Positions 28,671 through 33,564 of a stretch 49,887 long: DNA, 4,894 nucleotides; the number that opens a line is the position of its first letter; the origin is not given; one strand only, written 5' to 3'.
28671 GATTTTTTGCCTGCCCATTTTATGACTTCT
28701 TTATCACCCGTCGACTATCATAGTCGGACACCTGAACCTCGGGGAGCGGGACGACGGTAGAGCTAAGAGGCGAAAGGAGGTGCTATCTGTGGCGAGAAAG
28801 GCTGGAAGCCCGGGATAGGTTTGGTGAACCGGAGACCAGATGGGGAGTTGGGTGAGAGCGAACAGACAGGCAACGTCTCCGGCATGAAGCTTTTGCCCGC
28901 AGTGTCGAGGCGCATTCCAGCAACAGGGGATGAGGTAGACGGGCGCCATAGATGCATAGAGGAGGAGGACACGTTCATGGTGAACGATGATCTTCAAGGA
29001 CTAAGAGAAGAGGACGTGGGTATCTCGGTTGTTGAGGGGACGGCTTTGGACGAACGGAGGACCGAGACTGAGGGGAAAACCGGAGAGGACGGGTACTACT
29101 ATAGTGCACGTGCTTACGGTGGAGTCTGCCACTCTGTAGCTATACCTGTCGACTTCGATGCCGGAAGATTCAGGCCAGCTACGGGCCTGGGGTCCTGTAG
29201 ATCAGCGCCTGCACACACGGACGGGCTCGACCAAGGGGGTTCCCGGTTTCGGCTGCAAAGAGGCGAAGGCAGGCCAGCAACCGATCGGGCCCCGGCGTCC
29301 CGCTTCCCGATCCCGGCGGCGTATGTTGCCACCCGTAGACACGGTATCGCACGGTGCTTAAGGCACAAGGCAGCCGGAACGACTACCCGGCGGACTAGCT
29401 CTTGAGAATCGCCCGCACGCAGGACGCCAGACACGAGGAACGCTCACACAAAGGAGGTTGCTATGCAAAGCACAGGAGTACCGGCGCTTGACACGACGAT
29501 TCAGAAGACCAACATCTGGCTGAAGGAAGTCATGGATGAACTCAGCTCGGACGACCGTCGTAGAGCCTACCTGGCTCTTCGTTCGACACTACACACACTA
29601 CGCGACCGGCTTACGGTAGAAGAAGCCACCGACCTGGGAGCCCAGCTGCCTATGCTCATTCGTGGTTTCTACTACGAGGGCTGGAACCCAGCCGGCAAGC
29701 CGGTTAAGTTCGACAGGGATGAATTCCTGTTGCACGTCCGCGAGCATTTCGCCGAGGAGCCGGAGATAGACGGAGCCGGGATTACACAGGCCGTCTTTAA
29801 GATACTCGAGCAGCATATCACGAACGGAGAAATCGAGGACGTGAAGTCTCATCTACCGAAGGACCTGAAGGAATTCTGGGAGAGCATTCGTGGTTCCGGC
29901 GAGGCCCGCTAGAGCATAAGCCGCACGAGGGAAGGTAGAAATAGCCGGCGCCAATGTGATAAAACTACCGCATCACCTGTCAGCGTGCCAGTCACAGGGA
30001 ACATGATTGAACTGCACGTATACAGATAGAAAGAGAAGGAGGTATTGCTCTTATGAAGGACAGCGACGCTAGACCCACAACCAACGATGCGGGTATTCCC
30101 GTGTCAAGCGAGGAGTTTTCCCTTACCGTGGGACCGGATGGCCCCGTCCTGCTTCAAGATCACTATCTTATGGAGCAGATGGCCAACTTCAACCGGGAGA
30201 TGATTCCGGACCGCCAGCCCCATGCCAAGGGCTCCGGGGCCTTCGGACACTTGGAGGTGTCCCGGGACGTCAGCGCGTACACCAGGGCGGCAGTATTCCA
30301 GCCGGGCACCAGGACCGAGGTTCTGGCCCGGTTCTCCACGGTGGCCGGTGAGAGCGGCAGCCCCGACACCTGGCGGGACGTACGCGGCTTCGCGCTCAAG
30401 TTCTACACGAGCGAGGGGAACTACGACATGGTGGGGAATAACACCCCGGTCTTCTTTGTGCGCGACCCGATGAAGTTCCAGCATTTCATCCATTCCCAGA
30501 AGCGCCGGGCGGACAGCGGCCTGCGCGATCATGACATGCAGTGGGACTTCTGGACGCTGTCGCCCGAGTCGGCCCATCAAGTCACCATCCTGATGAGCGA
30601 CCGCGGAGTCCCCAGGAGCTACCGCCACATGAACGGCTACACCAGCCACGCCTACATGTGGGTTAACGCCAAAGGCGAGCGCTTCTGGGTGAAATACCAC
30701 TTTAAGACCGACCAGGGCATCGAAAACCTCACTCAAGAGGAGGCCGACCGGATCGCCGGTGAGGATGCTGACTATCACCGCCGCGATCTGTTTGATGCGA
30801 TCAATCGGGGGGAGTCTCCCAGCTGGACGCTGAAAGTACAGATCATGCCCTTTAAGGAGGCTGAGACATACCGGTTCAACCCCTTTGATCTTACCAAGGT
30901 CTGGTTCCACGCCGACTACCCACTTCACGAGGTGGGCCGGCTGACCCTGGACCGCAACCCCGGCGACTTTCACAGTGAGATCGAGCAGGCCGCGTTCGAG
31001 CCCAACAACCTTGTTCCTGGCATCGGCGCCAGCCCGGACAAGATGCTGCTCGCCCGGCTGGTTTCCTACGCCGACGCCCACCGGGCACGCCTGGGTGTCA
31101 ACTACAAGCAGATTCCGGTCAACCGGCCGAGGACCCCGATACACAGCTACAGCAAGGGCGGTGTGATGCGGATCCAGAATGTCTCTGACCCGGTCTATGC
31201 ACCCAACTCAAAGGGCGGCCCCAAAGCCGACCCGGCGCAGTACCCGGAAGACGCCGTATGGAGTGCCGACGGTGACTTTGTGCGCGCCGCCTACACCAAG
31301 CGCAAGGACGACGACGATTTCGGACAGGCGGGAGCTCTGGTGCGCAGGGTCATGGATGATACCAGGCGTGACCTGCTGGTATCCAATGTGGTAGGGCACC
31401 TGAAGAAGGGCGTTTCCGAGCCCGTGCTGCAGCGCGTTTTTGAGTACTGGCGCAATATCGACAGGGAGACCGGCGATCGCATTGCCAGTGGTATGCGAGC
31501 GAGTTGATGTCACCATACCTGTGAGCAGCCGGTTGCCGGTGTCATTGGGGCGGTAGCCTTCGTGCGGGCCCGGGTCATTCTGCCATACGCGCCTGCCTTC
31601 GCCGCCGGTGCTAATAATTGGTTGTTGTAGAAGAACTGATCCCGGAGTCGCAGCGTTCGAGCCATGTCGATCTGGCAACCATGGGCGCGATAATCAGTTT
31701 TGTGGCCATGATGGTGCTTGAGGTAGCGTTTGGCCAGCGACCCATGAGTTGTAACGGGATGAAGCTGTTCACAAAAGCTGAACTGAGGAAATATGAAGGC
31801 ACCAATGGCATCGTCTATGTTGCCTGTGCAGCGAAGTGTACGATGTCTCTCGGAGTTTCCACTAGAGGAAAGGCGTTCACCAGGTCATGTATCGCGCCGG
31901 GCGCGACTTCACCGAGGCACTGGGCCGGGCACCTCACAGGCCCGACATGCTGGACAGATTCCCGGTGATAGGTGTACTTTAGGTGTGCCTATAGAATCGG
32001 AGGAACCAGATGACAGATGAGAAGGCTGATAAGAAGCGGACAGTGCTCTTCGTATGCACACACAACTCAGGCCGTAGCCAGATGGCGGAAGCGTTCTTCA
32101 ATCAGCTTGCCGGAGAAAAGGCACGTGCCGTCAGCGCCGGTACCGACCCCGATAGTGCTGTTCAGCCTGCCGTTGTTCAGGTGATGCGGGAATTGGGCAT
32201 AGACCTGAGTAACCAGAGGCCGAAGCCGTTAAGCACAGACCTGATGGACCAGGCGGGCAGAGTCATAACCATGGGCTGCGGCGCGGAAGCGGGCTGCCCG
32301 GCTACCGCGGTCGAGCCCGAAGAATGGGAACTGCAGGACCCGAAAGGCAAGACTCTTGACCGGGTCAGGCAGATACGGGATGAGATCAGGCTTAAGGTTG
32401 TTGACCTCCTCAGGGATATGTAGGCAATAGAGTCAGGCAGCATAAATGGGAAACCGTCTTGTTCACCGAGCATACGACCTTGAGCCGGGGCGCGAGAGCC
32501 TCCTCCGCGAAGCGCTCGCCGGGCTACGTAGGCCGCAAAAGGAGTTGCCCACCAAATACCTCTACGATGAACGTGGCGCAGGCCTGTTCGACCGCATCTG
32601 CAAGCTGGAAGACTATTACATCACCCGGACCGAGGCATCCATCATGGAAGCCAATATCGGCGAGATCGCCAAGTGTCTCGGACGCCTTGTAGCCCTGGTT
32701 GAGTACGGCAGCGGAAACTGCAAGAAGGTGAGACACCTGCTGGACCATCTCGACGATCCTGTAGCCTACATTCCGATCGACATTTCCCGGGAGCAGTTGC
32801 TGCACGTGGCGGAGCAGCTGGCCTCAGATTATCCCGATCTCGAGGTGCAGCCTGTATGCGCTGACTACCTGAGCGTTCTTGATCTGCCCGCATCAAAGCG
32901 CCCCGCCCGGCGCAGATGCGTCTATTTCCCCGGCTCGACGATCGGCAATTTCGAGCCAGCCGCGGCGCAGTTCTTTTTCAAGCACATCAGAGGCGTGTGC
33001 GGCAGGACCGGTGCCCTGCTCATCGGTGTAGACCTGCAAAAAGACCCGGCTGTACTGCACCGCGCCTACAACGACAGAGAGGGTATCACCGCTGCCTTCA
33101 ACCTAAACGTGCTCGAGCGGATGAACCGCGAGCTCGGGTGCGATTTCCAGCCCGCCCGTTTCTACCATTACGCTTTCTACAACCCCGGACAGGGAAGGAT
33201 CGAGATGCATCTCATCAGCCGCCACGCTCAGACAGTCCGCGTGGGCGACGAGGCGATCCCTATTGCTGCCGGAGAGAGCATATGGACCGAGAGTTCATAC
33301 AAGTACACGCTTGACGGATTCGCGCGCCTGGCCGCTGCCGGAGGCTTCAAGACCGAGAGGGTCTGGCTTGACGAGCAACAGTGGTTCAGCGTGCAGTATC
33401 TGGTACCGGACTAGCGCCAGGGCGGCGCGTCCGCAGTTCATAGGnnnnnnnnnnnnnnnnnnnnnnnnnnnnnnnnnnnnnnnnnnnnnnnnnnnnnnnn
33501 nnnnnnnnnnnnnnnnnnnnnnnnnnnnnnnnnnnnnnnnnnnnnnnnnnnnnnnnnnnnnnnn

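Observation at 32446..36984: egtD lies tail-to-tail with a metallopterin-oxidoreductase::cysteine-desulfurase fusion: candidate oxygen-independent, Mo/W-dependent ergothioneine synthase locus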

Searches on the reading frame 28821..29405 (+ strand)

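Call 21: search_protein_families(library=pfam, proteins=[window:28821-29405:+], max_evalue=0.001)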
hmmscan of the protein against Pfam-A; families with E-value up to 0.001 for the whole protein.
window:28821-29405:+ (194 aa): 0 families

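Call 45: search_protein_families(library=pfam, proteins=[window:28821-29405:+], max_evalue=0.01)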
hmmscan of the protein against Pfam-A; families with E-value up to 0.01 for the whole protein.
window:28821-29405:+ (194 aa): 1 family
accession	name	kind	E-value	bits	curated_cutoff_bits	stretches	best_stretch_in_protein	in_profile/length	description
PF00011.27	HSP20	-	0.0037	17.8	20.8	1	46-115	3-70/102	Hsp20/alpha crystallin family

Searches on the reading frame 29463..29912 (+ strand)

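Call 21: search_protein_families(library=pfam, proteins=[window:29463-29912:+], max_evalue=0.001)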
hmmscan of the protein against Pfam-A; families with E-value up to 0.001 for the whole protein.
window:29463-29912:+ (149 aa): 1 family
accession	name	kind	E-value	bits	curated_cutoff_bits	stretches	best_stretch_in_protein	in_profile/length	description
PF10025.14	DUF2267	-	2.5e-38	131.5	29.8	1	17-138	2-122/122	Uncharacterized conserved protein (DUF2267)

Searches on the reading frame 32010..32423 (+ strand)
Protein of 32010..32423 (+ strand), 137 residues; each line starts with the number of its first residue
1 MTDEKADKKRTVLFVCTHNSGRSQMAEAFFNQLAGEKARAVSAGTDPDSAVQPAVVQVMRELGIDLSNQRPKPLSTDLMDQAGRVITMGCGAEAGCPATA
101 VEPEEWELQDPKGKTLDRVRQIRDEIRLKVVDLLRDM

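Call 3: search_protein_families(library=pfam, proteins=[window:32010-32423:+], max_evalue=0.01)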
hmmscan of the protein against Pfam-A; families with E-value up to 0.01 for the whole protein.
window:32010-32423:+ (137 aa): 1 family
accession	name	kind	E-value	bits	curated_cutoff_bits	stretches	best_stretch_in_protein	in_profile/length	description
PF01451.26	LMWPc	-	1.8e-22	80.6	23.2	1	12-134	1-144/144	Low molecular weight phosphotyrosine protein phosphatase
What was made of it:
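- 32010..32423 (+): Context only: LMW phosphatase / ArsC-type thiol reductase, 22 nt upstream of egtD on the same strand. PF01451 at E 2e-22 (call 3).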

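Call 4: search_protein_families(library=ncbifam, proteins=[window:32010-32423:+], max_evalue=0.01)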
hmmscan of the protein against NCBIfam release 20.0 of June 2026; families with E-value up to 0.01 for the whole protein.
window:32010-32423:+ (137 aa): 3 families
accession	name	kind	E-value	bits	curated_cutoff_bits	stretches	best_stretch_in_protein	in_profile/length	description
NF010053.0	PRK13530.1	subfamily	2.7e-26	92.5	215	1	8-130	2-125/133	arsenate reductase (thioredoxin)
TIGR02689.1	ars_reduc_gluta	equivalog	1e-25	90.4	157.6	1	11-133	2-125/126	arsenate reductase, glutathione/glutaredoxin type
TIGR02691.1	arsC_pI258_fam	equivalog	1e-24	87.2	174.3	1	12-132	1-128/129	arsenate reductase (thioredoxin)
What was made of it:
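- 32010..32423 (+): It falls below all NCBIfam arsenate-reductase cutoffs (call 4).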

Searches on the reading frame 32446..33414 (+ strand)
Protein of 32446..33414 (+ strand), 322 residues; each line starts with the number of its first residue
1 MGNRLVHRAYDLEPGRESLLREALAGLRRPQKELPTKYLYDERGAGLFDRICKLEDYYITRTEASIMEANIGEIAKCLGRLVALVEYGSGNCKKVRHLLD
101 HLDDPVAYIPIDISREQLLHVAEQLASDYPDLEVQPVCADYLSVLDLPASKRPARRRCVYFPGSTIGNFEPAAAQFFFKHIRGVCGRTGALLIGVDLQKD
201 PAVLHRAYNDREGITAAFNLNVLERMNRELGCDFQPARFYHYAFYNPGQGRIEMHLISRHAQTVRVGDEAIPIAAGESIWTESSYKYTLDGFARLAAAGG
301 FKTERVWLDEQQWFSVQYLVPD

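Call 3: search_protein_families(library=pfam, proteins=[window:32446-33414:+], max_evalue=0.01)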
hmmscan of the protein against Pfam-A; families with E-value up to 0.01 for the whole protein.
window:32446-33414:+ (322 aa): 1 family
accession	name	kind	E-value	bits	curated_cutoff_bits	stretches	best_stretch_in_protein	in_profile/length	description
PF10017.15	Methyltransf_33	-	3.4e-109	365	23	1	21-319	3-302/304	Histidine-specific methyltransferase, SAM-dependent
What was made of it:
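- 32446..33414 (+): egtD: SAM-dependent L-histidine N-alpha-trimethyltransferase (322 aa), which makes trimethylhistidine (hercynine). PF10017 at E 3e-109 (call 3).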

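Call 4: search_protein_families(library=ncbifam, proteins=[window:32446-33414:+], max_evalue=0.01)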
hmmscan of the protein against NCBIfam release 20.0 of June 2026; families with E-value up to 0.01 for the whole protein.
window:32446-33414:+ (322 aa): 2 families
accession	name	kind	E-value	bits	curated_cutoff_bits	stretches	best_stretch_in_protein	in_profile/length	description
TIGR03438.1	egtD_ergothio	equivalog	1.3e-117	392.3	290.9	1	20-318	3-300/301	L-histidine N(alpha)-methyltransferase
TIGR03439.1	methyl_EasF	subfamily_domain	1.4e-50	172.1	205.55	1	17-315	11-318/321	EasF family methyltransferase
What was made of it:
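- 32446..33414 (+): TIGR03438 equivalog at 392 bits against a cutoff of 290.9 (call 4).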
